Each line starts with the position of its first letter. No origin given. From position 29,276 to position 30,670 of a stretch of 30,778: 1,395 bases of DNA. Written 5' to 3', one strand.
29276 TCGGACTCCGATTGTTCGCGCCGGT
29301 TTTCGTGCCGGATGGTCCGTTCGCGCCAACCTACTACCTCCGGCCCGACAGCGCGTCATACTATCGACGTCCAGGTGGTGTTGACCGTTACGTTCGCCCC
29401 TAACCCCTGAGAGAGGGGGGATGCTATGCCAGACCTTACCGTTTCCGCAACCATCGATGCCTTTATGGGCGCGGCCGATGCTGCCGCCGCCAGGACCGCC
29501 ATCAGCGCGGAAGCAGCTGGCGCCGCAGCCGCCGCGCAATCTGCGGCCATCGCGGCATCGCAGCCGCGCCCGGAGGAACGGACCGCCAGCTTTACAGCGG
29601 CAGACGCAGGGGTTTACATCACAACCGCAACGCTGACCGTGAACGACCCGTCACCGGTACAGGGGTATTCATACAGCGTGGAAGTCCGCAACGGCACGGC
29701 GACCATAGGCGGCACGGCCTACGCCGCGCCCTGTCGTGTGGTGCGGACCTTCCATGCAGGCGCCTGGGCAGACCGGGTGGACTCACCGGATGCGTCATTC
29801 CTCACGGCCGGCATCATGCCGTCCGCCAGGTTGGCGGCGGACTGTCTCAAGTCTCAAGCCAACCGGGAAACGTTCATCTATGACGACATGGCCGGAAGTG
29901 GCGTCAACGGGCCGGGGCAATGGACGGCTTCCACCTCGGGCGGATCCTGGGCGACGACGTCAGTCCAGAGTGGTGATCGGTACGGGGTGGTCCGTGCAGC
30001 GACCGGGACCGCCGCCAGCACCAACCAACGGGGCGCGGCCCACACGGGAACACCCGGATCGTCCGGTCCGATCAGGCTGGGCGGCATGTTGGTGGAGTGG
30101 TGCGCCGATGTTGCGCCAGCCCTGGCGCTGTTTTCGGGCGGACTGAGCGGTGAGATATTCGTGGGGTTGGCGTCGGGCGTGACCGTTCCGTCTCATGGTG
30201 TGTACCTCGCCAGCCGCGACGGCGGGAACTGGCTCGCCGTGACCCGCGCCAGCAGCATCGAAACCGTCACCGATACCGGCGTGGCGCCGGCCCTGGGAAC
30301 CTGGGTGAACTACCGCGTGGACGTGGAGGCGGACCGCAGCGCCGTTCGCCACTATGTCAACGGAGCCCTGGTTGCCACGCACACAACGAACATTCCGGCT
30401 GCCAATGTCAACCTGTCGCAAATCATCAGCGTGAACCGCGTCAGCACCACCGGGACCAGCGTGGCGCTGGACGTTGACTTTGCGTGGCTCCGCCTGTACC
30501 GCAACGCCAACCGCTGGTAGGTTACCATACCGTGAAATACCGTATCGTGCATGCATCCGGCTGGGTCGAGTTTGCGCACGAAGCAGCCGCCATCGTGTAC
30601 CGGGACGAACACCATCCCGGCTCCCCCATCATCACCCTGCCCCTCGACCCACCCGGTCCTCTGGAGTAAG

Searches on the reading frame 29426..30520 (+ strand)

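Call 32: search_protein_families(library=phrogs, proteins=[window:29426-30520:+], max_evalue=0.001)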
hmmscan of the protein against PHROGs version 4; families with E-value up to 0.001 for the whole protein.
window:29426-30520:+ (364 aa): 0 families

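Call 70: search_protein_families(library=pfam, proteins=[window:29426-30520:+], max_evalue=0.01)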
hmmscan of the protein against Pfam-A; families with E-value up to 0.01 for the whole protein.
window:29426-30520:+ (364 aa): 3 families
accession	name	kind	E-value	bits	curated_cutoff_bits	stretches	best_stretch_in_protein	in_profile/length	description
PF22237.3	SO2946-like_C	-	3.4e-08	34.1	27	1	184-346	1-157/163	SO2946-like, C-terminal domain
PF13385.13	Laminin_G_3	-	0.00083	20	27.6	1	258-332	45-118/151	Concanavalin A-like lectin/glucanases superfamily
PF06439.18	3keto-disac_hyd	-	0.001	19.6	26.8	1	282-326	116-158/187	3-keto-disaccharide hydrolase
